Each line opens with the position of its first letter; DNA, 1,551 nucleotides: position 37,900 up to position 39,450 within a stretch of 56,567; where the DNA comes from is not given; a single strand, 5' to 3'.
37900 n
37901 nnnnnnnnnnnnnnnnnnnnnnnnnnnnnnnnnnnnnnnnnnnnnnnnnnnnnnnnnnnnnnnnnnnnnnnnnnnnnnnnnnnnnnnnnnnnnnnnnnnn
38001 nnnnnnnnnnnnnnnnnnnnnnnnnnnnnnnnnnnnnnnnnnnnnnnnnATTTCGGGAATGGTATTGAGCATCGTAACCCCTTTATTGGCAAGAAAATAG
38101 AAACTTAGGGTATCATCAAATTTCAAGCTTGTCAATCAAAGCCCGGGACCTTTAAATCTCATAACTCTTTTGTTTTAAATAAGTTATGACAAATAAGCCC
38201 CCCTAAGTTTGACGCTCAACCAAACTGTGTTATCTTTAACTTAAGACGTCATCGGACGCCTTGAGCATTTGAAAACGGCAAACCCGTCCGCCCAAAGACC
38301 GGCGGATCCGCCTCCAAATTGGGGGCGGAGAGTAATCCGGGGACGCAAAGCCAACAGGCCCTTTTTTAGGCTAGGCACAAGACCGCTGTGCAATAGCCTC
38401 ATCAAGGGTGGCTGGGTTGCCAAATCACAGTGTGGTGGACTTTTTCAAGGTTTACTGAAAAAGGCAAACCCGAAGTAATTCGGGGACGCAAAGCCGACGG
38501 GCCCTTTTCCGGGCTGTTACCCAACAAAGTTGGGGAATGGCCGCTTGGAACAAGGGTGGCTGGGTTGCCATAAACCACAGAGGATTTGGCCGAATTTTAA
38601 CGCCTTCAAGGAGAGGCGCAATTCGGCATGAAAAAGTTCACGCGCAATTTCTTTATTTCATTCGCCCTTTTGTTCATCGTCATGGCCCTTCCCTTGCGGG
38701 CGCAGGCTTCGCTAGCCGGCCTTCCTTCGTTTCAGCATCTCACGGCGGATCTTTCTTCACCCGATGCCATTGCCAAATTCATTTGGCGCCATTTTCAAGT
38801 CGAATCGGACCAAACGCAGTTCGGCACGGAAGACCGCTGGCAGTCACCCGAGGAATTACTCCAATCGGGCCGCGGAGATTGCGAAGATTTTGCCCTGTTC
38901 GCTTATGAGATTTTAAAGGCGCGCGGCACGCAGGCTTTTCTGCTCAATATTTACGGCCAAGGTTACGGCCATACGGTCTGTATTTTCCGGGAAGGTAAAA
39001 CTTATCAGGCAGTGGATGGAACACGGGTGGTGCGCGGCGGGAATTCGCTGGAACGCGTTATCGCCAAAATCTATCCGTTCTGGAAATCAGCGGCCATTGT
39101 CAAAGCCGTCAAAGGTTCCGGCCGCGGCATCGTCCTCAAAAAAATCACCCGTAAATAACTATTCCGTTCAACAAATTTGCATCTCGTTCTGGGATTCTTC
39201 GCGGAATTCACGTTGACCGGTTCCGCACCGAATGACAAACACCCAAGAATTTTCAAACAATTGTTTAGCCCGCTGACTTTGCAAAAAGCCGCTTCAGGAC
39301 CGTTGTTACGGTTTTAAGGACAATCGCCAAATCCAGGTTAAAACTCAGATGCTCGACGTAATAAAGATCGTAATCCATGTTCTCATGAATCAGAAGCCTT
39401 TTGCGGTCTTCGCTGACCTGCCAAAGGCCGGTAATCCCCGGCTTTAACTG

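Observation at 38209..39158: Tandem c-di-GMP-I riboswitches upstream of a LapG-family (BTLCP) secreted protease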

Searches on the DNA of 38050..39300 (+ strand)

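Call 13: search_rna_families(sources=[L001, L002, L003, L004, L005, L006, L007, L008, L027, L046, L071, L074], threshold=gathering)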
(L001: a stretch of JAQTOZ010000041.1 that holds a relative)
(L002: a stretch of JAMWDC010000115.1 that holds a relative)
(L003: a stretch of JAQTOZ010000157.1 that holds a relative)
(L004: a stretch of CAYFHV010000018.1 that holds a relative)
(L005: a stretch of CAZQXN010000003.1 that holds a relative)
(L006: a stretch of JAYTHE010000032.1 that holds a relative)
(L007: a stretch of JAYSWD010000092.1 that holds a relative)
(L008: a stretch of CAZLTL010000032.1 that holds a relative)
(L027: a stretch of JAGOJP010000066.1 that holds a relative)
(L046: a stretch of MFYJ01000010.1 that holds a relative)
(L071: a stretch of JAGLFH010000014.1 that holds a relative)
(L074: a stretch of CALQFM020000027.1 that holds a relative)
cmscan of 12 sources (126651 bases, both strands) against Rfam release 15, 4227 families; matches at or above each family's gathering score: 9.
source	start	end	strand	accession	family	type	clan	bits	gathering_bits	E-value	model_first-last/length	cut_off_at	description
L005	5666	5745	+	RF03167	c-di-GMP-I-GGC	Cis-reg; riboswitch;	CL00126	70.1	59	2.9e-14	1-80/80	no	c-di-GMP-I-GGC riboswitch aptamer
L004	5685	5770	+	RF03167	c-di-GMP-I-GGC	Cis-reg; riboswitch;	CL00126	67.2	59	2e-13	1-80/80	no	c-di-GMP-I-GGC riboswitch aptamer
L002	1707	1804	+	RF03167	c-di-GMP-I-GGC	Cis-reg; riboswitch;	CL00126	65.5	59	6.2e-13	1-80/80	no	c-di-GMP-I-GGC riboswitch aptamer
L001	5726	5822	+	RF03167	c-di-GMP-I-GGC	Cis-reg; riboswitch;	CL00126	63.6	59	2.2e-12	1-80/80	no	c-di-GMP-I-GGC riboswitch aptamer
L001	5602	5698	+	RF03167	c-di-GMP-I-GGC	Cis-reg; riboswitch;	CL00126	62.9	59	3.5e-12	1-80/80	no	c-di-GMP-I-GGC riboswitch aptamer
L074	5492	5596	+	RF01051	c-di-GMP-I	Cis-reg; riboswitch;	CL00126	61.1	35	3.3e-09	1-87/87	no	c-di-GMP-I riboswitch aptamer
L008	1993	2133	+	RF01051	c-di-GMP-I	Cis-reg; riboswitch;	CL00126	58.8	35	1.2e-08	1-87/87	no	c-di-GMP-I riboswitch aptamer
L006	5685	5824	+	RF01051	c-di-GMP-I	Cis-reg; riboswitch;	CL00126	58.3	35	1.6e-08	1-87/87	no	c-di-GMP-I riboswitch aptamer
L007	5681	5820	+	RF01051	c-di-GMP-I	Cis-reg; riboswitch;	CL00126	55.9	35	6.2e-08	1-87/87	no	c-di-GMP-I riboswitch aptamer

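Call 15: search_rna_families(sources=[L081, L082, L083, L084, L085, L086, L087, L088, L089, L090, L091, L092, L093, L094, L095, L096, L097], threshold=gathering)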
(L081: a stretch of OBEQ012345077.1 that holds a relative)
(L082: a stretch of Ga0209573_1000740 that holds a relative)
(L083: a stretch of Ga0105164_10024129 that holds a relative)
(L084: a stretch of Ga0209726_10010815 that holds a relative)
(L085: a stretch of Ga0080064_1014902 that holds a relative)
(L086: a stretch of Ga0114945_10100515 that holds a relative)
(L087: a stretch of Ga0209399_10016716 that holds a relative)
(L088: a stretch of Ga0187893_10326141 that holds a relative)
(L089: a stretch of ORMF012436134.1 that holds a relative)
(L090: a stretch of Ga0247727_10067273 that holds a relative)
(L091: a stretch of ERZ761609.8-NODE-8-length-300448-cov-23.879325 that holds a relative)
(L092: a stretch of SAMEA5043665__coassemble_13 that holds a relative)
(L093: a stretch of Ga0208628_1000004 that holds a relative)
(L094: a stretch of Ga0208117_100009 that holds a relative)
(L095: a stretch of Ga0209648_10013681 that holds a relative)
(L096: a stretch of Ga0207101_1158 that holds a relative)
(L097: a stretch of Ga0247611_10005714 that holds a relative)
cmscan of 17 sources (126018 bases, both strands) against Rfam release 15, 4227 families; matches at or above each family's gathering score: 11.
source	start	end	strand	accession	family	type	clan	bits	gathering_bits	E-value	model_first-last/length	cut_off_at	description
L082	5374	5531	-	RF00050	FMN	Cis-reg; riboswitch;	-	117.5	66.2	1.8e-26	1-138/138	no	FMN riboswitch aptamer (RFN element)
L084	5822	5898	+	RF03167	c-di-GMP-I-GGC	Cis-reg; riboswitch;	CL00126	68.7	59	7.6e-14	1-80/80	no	c-di-GMP-I-GGC riboswitch aptamer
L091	5794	5883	+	RF03167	c-di-GMP-I-GGC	Cis-reg; riboswitch;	CL00126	68.5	59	8.6e-14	1-80/80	no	c-di-GMP-I-GGC riboswitch aptamer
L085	731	806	+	RF03167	c-di-GMP-I-GGC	Cis-reg; riboswitch;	CL00126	67.9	59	1.3e-13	1-80/80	no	c-di-GMP-I-GGC riboswitch aptamer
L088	320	402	+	RF01051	c-di-GMP-I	Cis-reg; riboswitch;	CL00126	64.1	35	6e-10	1-87/87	no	c-di-GMP-I riboswitch aptamer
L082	5721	5812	+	RF03167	c-di-GMP-I-GGC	Cis-reg; riboswitch;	CL00126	62.3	59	5e-12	1-80/80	no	c-di-GMP-I-GGC riboswitch aptamer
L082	5832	5923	+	RF01051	c-di-GMP-I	Cis-reg; riboswitch;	CL00126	56.9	35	3.5e-08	1-87/87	no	c-di-GMP-I riboswitch aptamer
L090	3475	3596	+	RF01051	c-di-GMP-I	Cis-reg; riboswitch;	CL00126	55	35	1e-07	1-87/87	no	c-di-GMP-I riboswitch aptamer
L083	600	727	+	RF01051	c-di-GMP-I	Cis-reg; riboswitch;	CL00126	50.3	35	1.5e-06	1-87/87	no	c-di-GMP-I riboswitch aptamer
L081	2940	3069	+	RF01051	c-di-GMP-I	Cis-reg; riboswitch;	CL00126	42.9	35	9.2e-05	1-87/87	no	c-di-GMP-I riboswitch aptamer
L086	1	90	+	RF01051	c-di-GMP-I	Cis-reg; riboswitch;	CL00126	42.5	35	0.00011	18-87/87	5'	c-di-GMP-I riboswitch aptamer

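Call 27: search_rna_families(sources=[L161, L162, L163, L167, L003, L089], threshold=gathering, show_alignments=6)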
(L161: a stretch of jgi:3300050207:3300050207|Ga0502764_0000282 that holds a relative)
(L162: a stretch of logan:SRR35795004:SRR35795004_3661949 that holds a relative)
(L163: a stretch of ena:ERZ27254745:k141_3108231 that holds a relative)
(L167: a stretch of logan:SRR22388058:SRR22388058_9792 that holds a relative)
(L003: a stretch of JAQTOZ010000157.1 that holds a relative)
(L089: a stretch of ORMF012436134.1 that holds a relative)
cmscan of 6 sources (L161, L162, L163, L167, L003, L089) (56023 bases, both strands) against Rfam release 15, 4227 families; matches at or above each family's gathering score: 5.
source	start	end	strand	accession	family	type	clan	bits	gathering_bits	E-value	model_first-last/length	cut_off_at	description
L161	9681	9799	+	RF01051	c-di-GMP-I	Cis-reg; riboswitch;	CL00126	59.9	35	3e-09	1-87/87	no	c-di-GMP-I riboswitch aptamer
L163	3832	3919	+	RF01051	c-di-GMP-I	Cis-reg; riboswitch;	CL00126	56.4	35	2.1e-08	1-87/87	no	c-di-GMP-I riboswitch aptamer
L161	9827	9945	+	RF01051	c-di-GMP-I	Cis-reg; riboswitch;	CL00126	53.9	35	8.5e-08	1-87/87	no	c-di-GMP-I riboswitch aptamer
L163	3664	3802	+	RF01051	c-di-GMP-I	Cis-reg; riboswitch;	CL00126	37.3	35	0.00095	1-87/87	no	c-di-GMP-I riboswitch aptamer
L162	1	106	+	RF01051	c-di-GMP-I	Cis-reg; riboswitch;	CL00126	35.2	35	0.0031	14-87/87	5'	c-di-GMP-I riboswitch aptamer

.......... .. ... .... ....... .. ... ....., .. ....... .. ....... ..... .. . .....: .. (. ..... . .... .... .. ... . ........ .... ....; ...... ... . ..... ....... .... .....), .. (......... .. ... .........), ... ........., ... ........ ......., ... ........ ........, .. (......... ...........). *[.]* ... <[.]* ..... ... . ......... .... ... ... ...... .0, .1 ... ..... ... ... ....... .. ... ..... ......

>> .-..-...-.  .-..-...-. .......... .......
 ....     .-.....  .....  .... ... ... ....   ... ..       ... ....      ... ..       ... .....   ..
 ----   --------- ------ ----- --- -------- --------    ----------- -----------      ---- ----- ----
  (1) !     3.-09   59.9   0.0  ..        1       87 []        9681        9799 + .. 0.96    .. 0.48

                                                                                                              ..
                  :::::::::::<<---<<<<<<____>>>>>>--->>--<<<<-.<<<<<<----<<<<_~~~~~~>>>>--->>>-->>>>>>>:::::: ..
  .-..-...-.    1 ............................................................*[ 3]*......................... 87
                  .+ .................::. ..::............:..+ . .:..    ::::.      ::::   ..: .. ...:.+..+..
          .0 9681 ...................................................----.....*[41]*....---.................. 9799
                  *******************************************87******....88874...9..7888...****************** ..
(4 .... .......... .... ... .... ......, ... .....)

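Call 30: search_rna_families(source=L001, start=5560, end=5900, threshold=evalue, max_evalue=0.01, show_alignments=4)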
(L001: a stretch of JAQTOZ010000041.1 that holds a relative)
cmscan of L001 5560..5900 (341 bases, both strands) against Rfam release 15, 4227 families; matches with E-value up to 0.01: 2.
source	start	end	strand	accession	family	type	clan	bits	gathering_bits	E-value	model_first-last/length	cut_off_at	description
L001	5726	5822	+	RF03167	c-di-GMP-I-GGC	Cis-reg; riboswitch;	CL00126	63.6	59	6e-15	1-80/80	no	c-di-GMP-I-GGC riboswitch aptamer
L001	5602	5698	+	RF03167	c-di-GMP-I-GGC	Cis-reg; riboswitch;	CL00126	62.9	59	9.4e-15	1-80/80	no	c-di-GMP-I-GGC riboswitch aptamer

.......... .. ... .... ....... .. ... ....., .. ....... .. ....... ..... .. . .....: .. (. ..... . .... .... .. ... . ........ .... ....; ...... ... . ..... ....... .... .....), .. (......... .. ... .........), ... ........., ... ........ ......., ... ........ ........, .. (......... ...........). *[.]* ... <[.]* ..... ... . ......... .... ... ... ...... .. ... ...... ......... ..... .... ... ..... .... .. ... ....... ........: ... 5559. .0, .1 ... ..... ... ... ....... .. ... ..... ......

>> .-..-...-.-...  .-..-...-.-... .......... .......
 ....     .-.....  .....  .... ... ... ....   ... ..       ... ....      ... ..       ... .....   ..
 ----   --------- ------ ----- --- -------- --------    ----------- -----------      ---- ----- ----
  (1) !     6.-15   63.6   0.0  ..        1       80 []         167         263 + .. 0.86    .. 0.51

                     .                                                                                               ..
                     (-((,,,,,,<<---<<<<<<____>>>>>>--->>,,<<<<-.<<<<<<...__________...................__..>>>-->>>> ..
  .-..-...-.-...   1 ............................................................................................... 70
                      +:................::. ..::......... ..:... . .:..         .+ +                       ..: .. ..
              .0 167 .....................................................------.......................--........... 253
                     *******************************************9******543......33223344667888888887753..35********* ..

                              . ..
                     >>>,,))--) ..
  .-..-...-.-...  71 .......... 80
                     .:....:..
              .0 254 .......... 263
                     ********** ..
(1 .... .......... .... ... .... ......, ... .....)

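Call 72: build_rna_model(alignment_id=A3, structure=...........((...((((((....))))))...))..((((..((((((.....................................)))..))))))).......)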
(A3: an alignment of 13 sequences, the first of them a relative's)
Model R1 built from alignment A3 (13 sequences, 107 columns); structure: as given.
model positions 90; base pairs 18; branch points 1; effective number of sequences 2.34; information 0.633 bits per position. Calibrated on 0.2 Mb of random sequence (short: E-values are rough).
structure used (alignment columns):
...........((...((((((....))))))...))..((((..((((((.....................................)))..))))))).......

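Call 73: search_with_rna_model(model_id=R1, sources=[L001, L002, L003, L004, L005, L006, L007, L008, L009, L010, L011, L012, L013, L014, L015, L016, L017, L018, L019, L020, L021, L022, L023, L024, L025, L026, L027, L028, L029, L030, L031, L032, L033, L034, L035, L036, L037, L038, L039, L040, L041, L042, L043, L044, L045, L046, L047, L048, L049, L050, L051, L052, L053, L054, L055, L056, L057, L058, L059, L060, L061, L062, L063, L064, L065, L066, L067, L068, L069, L070, L071, L072, L073, L074, L075, L076, L077, L078, L079, L080, L081, L082, L083, L084, L085, L086, L087, L088, L089, L090, L091, L092, L093, L094, L095, L096, L097, L098, L099, L100], max_evalue=0.01)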
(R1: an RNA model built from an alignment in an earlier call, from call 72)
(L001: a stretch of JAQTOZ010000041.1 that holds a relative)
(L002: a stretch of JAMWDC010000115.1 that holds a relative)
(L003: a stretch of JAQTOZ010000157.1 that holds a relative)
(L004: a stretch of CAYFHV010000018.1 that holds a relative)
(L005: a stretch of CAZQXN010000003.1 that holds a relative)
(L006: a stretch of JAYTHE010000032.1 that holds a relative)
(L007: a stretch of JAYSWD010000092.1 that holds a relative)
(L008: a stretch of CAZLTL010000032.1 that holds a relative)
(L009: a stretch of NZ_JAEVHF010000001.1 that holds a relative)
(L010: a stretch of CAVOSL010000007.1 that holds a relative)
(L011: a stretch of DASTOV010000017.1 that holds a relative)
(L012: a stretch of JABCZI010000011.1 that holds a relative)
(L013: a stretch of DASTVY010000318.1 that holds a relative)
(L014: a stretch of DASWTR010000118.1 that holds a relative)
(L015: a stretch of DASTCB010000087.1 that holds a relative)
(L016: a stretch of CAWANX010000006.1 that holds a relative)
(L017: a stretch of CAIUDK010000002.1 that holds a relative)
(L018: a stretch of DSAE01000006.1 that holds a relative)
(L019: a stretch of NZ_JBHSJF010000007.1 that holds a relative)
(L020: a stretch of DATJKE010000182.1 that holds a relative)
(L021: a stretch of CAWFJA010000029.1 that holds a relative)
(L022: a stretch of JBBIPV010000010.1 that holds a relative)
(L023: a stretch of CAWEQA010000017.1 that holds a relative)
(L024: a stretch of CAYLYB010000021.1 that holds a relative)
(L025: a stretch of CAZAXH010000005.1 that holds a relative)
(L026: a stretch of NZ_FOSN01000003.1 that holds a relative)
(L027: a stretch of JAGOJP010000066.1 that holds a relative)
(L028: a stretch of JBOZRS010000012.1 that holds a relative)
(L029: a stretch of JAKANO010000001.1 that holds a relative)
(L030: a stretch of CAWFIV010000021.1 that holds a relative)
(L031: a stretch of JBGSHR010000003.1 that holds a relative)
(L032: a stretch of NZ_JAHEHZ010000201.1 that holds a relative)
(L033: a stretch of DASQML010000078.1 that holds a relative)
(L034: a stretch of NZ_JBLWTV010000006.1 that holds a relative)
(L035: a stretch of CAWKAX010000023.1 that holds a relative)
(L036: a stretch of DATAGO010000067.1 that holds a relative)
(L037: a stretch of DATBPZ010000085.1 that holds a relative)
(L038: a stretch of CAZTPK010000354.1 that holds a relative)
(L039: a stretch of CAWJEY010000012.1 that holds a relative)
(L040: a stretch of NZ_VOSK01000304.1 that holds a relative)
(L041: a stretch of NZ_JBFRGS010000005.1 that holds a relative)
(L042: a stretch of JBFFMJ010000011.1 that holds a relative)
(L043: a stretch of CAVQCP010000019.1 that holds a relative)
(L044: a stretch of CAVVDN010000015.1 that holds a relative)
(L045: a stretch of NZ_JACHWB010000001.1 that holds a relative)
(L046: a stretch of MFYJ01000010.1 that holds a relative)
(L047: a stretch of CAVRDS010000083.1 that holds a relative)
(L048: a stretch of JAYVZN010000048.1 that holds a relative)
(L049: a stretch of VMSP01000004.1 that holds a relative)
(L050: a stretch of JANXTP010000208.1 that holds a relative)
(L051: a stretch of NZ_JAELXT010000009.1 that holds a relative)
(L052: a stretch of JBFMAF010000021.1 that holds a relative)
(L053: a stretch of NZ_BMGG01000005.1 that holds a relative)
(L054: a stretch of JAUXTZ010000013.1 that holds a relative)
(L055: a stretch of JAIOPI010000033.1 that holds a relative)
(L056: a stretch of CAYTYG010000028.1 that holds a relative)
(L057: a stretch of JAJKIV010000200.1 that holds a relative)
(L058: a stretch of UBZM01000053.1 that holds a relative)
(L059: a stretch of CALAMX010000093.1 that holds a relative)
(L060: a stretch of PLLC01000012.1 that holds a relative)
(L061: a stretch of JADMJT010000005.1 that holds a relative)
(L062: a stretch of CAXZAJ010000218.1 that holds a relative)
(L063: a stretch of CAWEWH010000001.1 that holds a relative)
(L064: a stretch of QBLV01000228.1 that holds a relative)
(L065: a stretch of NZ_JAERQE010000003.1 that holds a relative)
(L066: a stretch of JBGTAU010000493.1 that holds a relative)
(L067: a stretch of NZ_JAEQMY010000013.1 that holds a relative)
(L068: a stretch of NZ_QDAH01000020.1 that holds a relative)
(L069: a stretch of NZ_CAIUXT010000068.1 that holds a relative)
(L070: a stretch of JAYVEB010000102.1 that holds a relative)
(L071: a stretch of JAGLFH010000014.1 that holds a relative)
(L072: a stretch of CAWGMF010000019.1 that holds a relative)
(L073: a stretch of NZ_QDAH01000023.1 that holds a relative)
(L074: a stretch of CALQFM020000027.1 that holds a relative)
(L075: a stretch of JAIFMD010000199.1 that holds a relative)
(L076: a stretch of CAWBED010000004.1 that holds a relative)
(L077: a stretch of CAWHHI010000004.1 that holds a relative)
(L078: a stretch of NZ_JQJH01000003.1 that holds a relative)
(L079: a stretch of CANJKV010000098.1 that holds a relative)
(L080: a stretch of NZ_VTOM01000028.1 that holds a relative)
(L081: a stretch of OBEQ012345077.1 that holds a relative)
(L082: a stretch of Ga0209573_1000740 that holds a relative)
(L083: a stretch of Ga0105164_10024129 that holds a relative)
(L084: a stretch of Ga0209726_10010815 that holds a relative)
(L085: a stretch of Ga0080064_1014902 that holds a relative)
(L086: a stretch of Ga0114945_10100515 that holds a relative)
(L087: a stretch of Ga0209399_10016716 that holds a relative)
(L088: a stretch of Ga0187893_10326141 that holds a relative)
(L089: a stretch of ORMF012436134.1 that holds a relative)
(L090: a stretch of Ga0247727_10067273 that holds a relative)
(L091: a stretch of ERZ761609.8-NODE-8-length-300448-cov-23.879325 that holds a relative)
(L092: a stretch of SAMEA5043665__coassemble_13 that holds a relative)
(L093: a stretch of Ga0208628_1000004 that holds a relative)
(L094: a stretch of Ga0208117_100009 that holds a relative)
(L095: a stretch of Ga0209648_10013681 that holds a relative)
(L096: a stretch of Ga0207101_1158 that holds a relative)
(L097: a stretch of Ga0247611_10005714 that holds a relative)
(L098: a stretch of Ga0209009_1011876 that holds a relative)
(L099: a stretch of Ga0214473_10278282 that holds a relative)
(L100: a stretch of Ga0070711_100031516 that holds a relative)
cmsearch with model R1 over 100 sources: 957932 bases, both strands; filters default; matches with E-value up to 0.01: 20.
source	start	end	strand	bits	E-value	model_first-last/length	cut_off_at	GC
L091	5794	5883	+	91.8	5.8e-23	1-90/90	no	0.42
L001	5726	5822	+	90.2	1.6e-22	1-90/90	no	0.51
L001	5602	5698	+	88.4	5.5e-22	1-90/90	no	0.52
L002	1707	1804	+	88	7.1e-22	1-90/90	no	0.53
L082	5721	5812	+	87.6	9.4e-22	1-90/90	no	0.58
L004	5685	5770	+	85.4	3.9e-21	1-90/90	no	0.62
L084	5822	5898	+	82.2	3.1e-20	1-90/90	no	0.57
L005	5666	5745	+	82.2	3.2e-20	1-90/90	no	0.57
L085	731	806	+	81.5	4.9e-20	1-90/90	no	0.58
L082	5833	5924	+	80.8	7.7e-20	1-90/90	no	0.6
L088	321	403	+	69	1.7e-16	1-90/90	no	0.64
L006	5686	5825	+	68.7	2.1e-16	1-90/90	no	0.46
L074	5493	5597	+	67.7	4.3e-16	1-90/90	no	0.63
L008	1993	2134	+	67.5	4.7e-16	1-90/90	no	0.48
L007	5683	5821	+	62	1.7e-14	1-90/90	no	0.53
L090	3476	3597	+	57.3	3.7e-13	1-90/90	no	0.65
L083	602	728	+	55.7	1.1e-12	1-90/90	no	0.54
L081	2941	3070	+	53.3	5e-12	1-90/90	no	0.52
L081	2724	2914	+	49.9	4.6e-11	1-90/90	no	0.57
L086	1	91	+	45.4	8.9e-10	17-90/90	5'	0.59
